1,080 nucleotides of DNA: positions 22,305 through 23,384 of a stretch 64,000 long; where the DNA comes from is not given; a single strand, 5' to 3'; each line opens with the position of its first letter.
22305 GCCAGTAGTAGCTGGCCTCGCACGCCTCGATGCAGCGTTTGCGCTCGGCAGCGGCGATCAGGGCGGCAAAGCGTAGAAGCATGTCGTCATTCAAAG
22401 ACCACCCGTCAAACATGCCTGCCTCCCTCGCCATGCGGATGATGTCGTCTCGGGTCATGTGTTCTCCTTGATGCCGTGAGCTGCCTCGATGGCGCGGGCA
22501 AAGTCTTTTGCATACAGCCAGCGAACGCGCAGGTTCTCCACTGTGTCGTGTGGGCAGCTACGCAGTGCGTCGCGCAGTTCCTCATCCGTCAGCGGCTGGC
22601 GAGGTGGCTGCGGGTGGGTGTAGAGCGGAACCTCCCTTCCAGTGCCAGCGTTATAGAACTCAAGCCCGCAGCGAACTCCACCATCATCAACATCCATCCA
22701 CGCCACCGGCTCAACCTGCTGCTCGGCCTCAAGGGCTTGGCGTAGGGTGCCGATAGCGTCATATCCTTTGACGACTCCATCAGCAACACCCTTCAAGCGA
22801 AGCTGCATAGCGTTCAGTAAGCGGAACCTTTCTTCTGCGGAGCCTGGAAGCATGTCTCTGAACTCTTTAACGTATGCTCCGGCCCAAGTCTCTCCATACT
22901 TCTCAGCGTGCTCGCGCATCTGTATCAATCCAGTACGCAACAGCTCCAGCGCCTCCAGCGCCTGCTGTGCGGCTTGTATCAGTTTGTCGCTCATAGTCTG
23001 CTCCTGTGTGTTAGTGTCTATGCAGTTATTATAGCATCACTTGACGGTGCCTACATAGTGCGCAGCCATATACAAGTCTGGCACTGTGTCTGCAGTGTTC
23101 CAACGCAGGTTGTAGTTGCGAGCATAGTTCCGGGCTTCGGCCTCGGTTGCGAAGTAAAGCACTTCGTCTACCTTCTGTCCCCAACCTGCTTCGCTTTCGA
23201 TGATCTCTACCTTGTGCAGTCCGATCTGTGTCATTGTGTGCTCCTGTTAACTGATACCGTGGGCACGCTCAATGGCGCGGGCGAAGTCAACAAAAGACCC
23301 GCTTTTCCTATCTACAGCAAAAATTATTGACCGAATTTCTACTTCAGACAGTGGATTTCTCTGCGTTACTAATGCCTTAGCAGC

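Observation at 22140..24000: Second GC-rich mosaic patch with a three-member paralog family, one copy frameshifted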

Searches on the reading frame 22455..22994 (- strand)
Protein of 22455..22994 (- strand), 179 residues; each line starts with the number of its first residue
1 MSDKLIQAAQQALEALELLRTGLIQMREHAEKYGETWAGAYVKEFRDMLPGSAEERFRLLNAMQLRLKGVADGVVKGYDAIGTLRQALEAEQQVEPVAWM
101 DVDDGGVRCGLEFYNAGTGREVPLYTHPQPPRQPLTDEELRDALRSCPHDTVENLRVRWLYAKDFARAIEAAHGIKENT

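Call 6: search_protein_families(library=pfam, proteins=[window:22455-22994:-], max_evalue=0.1)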
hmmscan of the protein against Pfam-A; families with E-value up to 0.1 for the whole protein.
window:22455-22994:- (179 aa): 1 family
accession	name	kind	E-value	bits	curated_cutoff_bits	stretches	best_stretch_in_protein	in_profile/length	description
PF06013.18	WXG100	-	0.048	14.4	27.3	0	3-63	7-67/86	Proteins of 100 residues with WXG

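Call 11: search_protein_families(library=phrogs, proteins=[window:22455-22994:-], max_evalue=0.01)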
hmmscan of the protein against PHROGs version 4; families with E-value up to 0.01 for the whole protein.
window:22455-22994:- (179 aa): 0 families

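Call 12: search_protein_families(library=ncbifam, proteins=[window:22455-22994:-], max_evalue=0.01)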
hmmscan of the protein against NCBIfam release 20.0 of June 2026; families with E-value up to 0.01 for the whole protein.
window:22455-22994:- (179 aa): 0 families

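Call 13: find_homologous_proteins(query=window:22455-22994:-, max_evalue=0.001)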
Query window:22455-22994:- (179 aa): 622 proteins with E <= 0.001 among 2413 candidates; the best 120 are listed.
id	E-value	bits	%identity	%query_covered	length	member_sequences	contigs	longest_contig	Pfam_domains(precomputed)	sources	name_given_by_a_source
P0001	2.1e-115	400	100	100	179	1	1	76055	-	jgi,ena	-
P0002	9.6e-34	134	75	51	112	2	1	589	-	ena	-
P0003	6.7e-33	132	54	78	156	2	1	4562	-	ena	-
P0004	7.2e-32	128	76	44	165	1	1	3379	-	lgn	-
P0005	7.7e-31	125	40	93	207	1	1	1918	-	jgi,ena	jgi:hypothetical protein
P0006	2.0e-29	120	77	43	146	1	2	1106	-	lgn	-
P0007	9.1e-26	108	44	49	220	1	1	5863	-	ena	-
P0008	1.7e-25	108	51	60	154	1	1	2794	-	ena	-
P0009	4.9e-25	106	64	47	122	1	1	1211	-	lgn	-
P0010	5.6e-24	103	58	50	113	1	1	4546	-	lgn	-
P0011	5.8e-24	103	49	66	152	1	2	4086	-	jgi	jgi:hypothetical protein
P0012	2.0e-23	101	48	47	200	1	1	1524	-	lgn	-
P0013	2.4e-23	101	83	26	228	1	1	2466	-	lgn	-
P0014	6.2e-22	96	87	29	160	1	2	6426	-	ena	-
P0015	2.8e-20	91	62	45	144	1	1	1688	-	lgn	-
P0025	6.5e-19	86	95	25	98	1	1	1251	PF14354.14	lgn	-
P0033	1.8e-16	78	84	25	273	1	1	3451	PF25311.2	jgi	jgi:hypothetical protein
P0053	3.2e-13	68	47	54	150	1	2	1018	PF14354.14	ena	-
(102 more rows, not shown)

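Call 15: find_encoding_contigs(protein=P0001, flank=10000, max_places=4)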
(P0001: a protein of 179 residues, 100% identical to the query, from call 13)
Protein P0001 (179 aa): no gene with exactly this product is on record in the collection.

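Call 26: search_dna_similar(query=window:22455-22994:-, collection=phages, mode=protein, max_rows=40, max_evalue=0.001)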
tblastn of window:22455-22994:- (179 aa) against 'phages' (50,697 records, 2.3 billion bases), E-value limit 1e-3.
No match.

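Call 28: find_related_loci(query=window:22455-22994:-, collection=viral_contigs, flank=10000)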
Query window:22455-22994:- (179 aa) in viral_contigs; peptide patterns used: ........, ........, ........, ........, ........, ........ (x = any residue, [..] = any of these).
52 stretches matched a pattern; 20 encode a relative of the query (tblastn E <= 1e-3); 20 distinct loci.
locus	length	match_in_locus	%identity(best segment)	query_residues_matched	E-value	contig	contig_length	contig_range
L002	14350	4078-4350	50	88-179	2e-20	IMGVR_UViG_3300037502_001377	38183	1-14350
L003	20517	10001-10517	58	86-172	1e-15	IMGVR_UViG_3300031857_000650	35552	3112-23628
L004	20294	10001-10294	40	81-178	1e-10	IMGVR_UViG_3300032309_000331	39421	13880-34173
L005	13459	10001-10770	39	76-179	4e-10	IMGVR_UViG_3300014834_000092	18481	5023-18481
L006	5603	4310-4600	33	83-175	3e-10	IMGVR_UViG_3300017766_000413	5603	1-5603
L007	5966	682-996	36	79-176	6e-10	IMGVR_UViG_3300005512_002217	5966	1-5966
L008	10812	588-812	46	91-175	1e-8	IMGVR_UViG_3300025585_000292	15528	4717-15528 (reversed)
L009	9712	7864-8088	46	91-175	1e-8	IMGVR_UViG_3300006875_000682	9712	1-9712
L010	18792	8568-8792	46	91-175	1e-8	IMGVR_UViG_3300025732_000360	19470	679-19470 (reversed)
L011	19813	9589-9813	46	91-175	1e-8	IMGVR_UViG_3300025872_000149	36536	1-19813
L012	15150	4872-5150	41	80-175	3e-8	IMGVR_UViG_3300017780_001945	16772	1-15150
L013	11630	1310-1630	38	60-175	3e-8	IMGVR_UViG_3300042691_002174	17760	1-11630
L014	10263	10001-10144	51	123-175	8e-8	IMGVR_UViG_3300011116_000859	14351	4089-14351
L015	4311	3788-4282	25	73-175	6e-7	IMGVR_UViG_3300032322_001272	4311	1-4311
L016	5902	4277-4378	48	132-175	1e-6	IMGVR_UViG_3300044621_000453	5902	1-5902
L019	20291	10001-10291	32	88-175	1e-4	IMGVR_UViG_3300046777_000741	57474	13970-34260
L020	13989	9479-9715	31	80-175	2e-4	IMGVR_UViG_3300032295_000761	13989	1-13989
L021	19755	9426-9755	30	81-175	3e-4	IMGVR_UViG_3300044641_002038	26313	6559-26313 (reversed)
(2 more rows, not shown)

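Call 47: predict_structure(alignment_id=A2)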
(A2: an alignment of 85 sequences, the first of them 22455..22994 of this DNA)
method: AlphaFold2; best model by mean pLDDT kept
length: 179 residues; sequences in the alignment: 85
mean_pLDDT: 81.5   pTM: 0.50
mean pLDDT of the five models: 81.5, 80.2, 80.2, 79.9, 77.4
residues with pLDDT >= 90: 32; 70-90: 120; 50-70: 26; < 50: 1
segments of 3 or more residues with pLDDT < 50: none
pLDDT, mean of each block of 10 residues (from residue 1): 83 87 78 66 71 82 79 82 85 81 94 90 81 89 82 71 89 78
secondary structure, 60 per line:
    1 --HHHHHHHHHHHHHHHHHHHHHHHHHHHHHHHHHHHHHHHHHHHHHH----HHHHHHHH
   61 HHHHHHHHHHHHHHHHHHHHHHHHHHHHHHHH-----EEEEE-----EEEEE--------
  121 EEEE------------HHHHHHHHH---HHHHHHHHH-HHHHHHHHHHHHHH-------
elements in order: H3-48 H53-92 E98-102 E108-112 E121-124 H137-145 H149-157 H159-172

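Call 50: fold_search(model_id=the predicted structure, library=pdb)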
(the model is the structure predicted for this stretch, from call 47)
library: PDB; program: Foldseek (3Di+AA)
matches with E <= 10: 214; with E <= 0.001: 0
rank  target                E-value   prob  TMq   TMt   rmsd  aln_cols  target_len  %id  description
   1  6wvk_H                1.1e+00  0.14  0.20  0.07   9.6       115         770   14  Cryo-EM structure of Bacillus subtilis RNA Polymerase in complex with HelD (released 2020-11-18)
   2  8i4w_B                1.3e+00  0.44  0.29  0.14   5.2        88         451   20  Cryo-EM structure of 5-subunit Smc5/6 head region (released 2024-06-26)
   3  6zff_B                1.3e+00  0.38  0.26  0.34   6.4        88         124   19  Pyrococcus furiosus Rad50 coiled coils in rod configuration (released 2020-07-08)
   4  8dcx_B                1.5e+00  0.66  0.33  0.26   4.3        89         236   17  PI 3-kinase alpha with nanobody 3-159 (released 2022-09-21)
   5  6wa9_N                1.5e+00  0.30  0.27  0.47   5.7        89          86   15  Structure of the Chlamydia pneumoniae CdsV and CdsO protein complex (released 2020-09-30)
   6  8dd4_B                1.6e+00  0.72  0.34  0.24   4.0        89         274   16  PI 3-kinase alpha with nanobody 3-142 (released 2022-09-21)
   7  7uh4_D                1.6e+00  0.21  0.22  0.32   8.9        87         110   17  LXG-associated alpha-helical protein D2 (LapD2) (released 2022-08-24)
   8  1l8d_A                1.8e+00  0.33  0.28  0.41   5.8        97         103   18  Rad50 coiled-coil Zn hook (released 2002-08-28)
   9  3ovu_A                1.9e+00  0.25  0.23  0.40  12.5        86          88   17  Crystal Structure of Human Alpha-Haemoglobin Complexed with AHSP and the First NEAT Domain of IsdH from Staphylococcus (released 2011-09-21)
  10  9qgy_G                1.9e+00  0.25  0.33  0.19   8.0       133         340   10  Structure of the YbjP lipoprotein bound to the MacAB-TolC tripartite efflux pump (released 2026-03-25)
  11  6zff_A                1.9e+00  0.18  0.21  0.30  10.6        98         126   22  Pyrococcus furiosus Rad50 coiled coils in rod configuration (released 2020-07-08)
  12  8ffy_B                1.9e+00  0.15  0.30  0.13  14.8       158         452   14  Cryo-electron microscopy structure of human mt-SerRS in complex with mt-tRNA(UGA-TL) (released 2023-08-23)
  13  6zca_H                2.0e+00  0.10  0.18  0.07   9.5       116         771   13  Structure of the B. subtilis RNA POLYMERASE in complex with HelD (monomer) (released 2020-10-14)
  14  5nik_D                2.3e+00  0.35  0.29  0.17   6.0        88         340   15  Structure of the MacAB-TolC ABC-type tripartite multidrug efflux pump (released 2017-05-24)
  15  8tu6_B                2.3e+00  0.23  0.24  0.19   6.1        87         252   11  CryoEM structure of PI3Kalpha (released 2023-11-15)
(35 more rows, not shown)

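Call 74: search_solved_structures(query=A2, max_evalue=1)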
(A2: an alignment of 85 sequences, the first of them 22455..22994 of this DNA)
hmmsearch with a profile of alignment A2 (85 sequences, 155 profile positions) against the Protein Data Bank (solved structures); distinct sequences matched with E-value up to 1: 2.
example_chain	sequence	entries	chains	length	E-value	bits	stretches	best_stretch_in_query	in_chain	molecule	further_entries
3l8i_A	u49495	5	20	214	0.25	14.6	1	6-128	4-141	Programmed cell death protein 10 | Cerebral cavernous malformations 3 protein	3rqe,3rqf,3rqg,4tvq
8qaf_A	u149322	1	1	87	0.79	12.9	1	5-58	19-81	sc-apCC-8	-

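Call 77: search_protein_families(library=pfam, proteins=[P0033, P0025, P0053, P0013], max_evalue=0.01)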
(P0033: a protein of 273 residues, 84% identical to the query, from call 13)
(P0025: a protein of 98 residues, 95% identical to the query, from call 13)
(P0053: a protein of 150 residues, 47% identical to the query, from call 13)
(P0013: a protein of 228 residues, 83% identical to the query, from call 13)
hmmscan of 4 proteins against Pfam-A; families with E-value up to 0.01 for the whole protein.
P0033 (273 aa): 2 families
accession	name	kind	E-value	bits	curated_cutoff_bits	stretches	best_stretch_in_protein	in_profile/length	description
PF25311.1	WDGH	-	1.2e-35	122.1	27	1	117-219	1-96/97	WDGH domain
PF01610.23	DDE_Tnp_ISL3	-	0.0045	17.3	23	1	43-134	82-160/240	Transposase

P0025 (98 aa): 1 family
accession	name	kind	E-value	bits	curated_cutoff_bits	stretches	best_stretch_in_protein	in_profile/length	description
PF14354.12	Lar_restr_allev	-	3.1e-09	37.4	28.6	1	2-48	2-58/58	Restriction alleviation protein Lar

P0053 (150 aa): 1 family
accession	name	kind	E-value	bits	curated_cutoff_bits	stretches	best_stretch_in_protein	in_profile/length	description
PF14354.12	Lar_restr_allev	-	5.6e-10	39.8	28.6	1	3-56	1-58/58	Restriction alleviation protein Lar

P0013 (228 aa): 0 families

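Call 86: fold_search(model_id=the predicted structure, library=viral)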
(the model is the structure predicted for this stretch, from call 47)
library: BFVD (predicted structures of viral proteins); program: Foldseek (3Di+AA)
matches with E <= 10: 342; with E <= 0.001: 2
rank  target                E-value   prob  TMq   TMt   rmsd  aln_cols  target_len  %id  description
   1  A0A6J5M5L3            2.3e-04  0.99  0.26  0.29  19.0       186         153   31  Uncharacterized protein [uncultured Caudovirales phage]
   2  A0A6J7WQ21            6.0e-04  1.00  0.22  0.17   7.7        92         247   34  Uncharacterized protein [uncultured Caudovirales phage]
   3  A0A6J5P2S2            3.1e-03  0.72  0.21  0.14  26.9       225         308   22  Uncharacterized protein [uncultured Caudovirales phage]
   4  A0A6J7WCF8            3.5e-03  0.87  0.20  0.26  14.2       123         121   30  Uncharacterized protein [uncultured Caudovirales phage]
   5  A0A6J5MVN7            6.6e-03  0.75  0.24  0.16  20.1       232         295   23  Uncharacterized protein [uncultured Caudovirales phage]
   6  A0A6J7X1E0            7.5e-03  0.82  0.20  0.22  17.9       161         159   20  Uncharacterized protein [uncultured Caudovirales phage]
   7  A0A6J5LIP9            1.2e-02  0.87  0.21  0.28  18.0       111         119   29  Uncharacterized protein [uncultured Caudovirales phage]
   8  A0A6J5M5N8            1.3e-02  0.87  0.24  0.29  15.8       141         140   27  Uncharacterized protein [uncultured Caudovirales phage]
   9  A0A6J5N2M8            4.7e-02  0.51  0.24  0.13  20.3       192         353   24  Uncharacterized protein [uncultured Caudovirales phage]
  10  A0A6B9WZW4            6.1e-02  0.85  0.19  0.34  14.4        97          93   18  (no name in the UniProt tables at hand)
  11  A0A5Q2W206            1.0e-01  0.96  0.28  0.23   4.9        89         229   25  (no name in the UniProt tables at hand)
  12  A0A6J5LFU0            1.5e-01  0.69  0.21  0.30   8.8        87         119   23  Uncharacterized protein [uncultured Caudovirales phage]
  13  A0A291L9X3            1.5e-01  0.23  0.25  0.12  26.1       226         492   15  Transcriptional regulator [Bordetella phage vB_BbrM_PHB04]
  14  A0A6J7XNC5            1.8e-01  0.69  0.18  0.40  11.7        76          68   21  Uncharacterized protein [uncultured Caudovirales phage]
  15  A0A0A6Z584            2.2e-01  0.25  0.20  0.24  12.6       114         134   19  Uncharacterized protein [Enterobacter phage phiKDA1]
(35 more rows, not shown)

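Call 88: search_protein_families(library=phrogs, proteins=[L002:291-1874:+, L002:7823-8818:+, L004:5947-6948:+, L004:12032-13921:+, L019:11866-13308:+, L019:9070-9780:+, L021:5633-6508:+, L021:12154-13077:+, L012:6755-8353:+, L020:6321-7943:+], max_evalue=0.00001)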
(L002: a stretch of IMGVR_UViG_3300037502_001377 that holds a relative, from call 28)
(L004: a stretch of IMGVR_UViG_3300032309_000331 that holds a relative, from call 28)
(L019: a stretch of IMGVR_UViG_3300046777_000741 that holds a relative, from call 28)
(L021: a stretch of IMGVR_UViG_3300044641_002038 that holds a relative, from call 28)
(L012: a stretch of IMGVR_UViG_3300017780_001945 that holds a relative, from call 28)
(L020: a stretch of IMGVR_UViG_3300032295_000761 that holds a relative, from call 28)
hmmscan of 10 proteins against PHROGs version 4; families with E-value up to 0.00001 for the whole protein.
L002:291-1874:+ (527 aa): 4 families
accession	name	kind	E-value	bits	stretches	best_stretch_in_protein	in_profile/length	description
phrog_16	-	DNA, RNA and nucleotide metabolism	8.5e-102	343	1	1-432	271-693/986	DNA helicase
phrog_9690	-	DNA, RNA and nucleotide metabolism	5.8e-14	52.8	1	129-352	50-270/306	DNA helicase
phrog_16694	-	unknown function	2.2e-11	43.4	1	2-340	274-662/1010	-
phrog_62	-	DNA, RNA and nucleotide metabolism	5.9e-11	41.6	1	1-160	695-851/1881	DNA helicase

L002:7823-8818:+ (331 aa): 0 families

L004:5947-6948:+ (333 aa): 1 family
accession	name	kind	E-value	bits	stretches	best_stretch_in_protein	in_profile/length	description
phrog_1221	-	unknown function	4e-59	201.5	1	10-330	15-343/355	-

L004:12032-13921:+ (629 aa): 4 families
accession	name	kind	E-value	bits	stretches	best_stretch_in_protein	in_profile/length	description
phrog_17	-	DNA, RNA and nucleotide metabolism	3e-75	255.1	1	35-625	718-1231/1445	DNA polymerase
phrog_10285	-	DNA, RNA and nucleotide metabolism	3.2e-29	103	2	308-400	40-132/321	DNA polymerase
phrog_7766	-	DNA, RNA and nucleotide metabolism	6.4e-23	82.1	1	462-624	8-183/186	DNA polymerase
phrog_403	-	DNA, RNA and nucleotide metabolism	2.2e-08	34.4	1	50-147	144-250/321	DNA polymerase exonuclease subunit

L019:11866-13308:+ (480 aa): 4 families
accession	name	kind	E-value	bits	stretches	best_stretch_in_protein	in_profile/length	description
phrog_38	-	head and packaging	9.3e-25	88.4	1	251-447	522-707/760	terminase large subunit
phrog_2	-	head and packaging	4.8e-18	66.3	1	28-453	267-604/807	terminase large subunit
phrog_979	-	head and packaging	1.7e-17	64.3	1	251-446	410-602/642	terminase large subunit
phrog_5573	-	head and packaging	9e-15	55.8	1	255-441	63-232/250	terminase large subunit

L019:9070-9780:+ (236 aa): 0 families

L021:5633-6508:+ (291 aa): 0 families

L021:12154-13077:+ (307 aa): 0 families

L012:6755-8353:+ (532 aa): 4 families
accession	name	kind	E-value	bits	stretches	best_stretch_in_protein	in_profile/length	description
phrog_16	-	DNA, RNA and nucleotide metabolism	2.5e-98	331.5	1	2-528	273-762/986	DNA helicase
phrog_9690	-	DNA, RNA and nucleotide metabolism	3.1e-12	47.1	1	107-355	33-274/306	DNA helicase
phrog_16694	-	unknown function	5.6e-10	38.8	0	219-342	532-665/1010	-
phrog_16259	-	DNA, RNA and nucleotide metabolism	3.5e-07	30.8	1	3-127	119-237/330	DNA helicase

L020:6321-7943:+ (540 aa): 4 families
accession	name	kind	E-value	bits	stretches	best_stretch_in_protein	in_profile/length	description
phrog_16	-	DNA, RNA and nucleotide metabolism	8.8e-91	306.5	1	1-460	271-704/986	DNA helicase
phrog_9690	-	DNA, RNA and nucleotide metabolism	1.6e-10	41.5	1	119-353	44-270/306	DNA helicase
phrog_16694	-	unknown function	1.3e-07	31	0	203-350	515-673/1010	-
phrog_6819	-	DNA, RNA and nucleotide metabolism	8.6e-06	25.4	0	29-313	42-304/645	Holliday junction branch migration helicase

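Call 98: find_encoding_contigs(protein=P0003, flank=5000, max_places=2)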
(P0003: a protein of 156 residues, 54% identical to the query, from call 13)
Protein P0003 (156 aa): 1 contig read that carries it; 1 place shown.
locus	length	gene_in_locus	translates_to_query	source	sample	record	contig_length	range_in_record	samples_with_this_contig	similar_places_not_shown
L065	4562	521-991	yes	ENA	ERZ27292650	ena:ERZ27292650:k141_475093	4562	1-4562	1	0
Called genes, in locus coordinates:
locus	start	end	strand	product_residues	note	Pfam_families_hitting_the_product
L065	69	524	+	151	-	-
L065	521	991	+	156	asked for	-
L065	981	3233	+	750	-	PF00476:DNA_pol_A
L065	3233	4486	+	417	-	PF13148:DUF3987 (faint)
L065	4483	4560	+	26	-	?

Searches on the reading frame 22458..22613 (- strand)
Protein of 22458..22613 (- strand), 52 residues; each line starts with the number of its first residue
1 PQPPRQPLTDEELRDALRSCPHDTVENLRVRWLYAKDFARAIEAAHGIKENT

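Call 55: find_related_loci(query=A3, collection=genome_contigs, flank=5000)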
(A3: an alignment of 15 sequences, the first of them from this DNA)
Query A3 (52 aa) in genome_contigs; peptide patterns used: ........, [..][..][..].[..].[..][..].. (x = any residue, [..] = any of these).
224 stretches matched a pattern; 1 encode a relative of the query (tblastn E <= 1e-3); 1 distinct loci.
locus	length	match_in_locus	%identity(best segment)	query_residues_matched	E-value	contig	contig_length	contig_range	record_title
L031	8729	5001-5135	84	7-51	3e-24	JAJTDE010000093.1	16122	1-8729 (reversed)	MAG: Rubrivivax sp. isolate 53601_E5 Sample_53601_scaffold_207, whole genome shotgun sequence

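Call 77: search_protein_families(library=pfam, proteins=[L031:4560-5168:+], max_evalue=0.01)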
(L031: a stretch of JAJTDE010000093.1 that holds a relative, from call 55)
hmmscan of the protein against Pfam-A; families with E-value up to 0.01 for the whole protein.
L031:4560-5168:+ (202 aa): 0 families

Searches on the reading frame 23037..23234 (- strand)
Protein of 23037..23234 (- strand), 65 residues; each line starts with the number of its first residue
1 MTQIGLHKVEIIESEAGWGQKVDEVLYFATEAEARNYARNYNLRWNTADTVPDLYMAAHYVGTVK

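Call 6: search_protein_families(library=pfam, proteins=[window:23037-23234:-], max_evalue=0.1)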
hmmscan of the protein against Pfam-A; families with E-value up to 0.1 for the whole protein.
window:23037-23234:- (65 aa): 0 families

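Call 11: search_protein_families(library=phrogs, proteins=[window:23037-23234:-], max_evalue=0.01)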
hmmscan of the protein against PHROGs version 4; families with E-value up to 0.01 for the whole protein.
window:23037-23234:- (65 aa): 2 families
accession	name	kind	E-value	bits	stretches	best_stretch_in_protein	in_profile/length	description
phrog_14410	-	unknown function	2e-07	32.5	1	7-63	3-57/67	-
phrog_11243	-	unknown function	0.0009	20.6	1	3-42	6-45/93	-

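Call 12: search_protein_families(library=ncbifam, proteins=[window:23037-23234:-], max_evalue=0.01)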
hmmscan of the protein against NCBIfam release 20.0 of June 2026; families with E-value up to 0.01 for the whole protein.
window:23037-23234:- (65 aa): 0 families
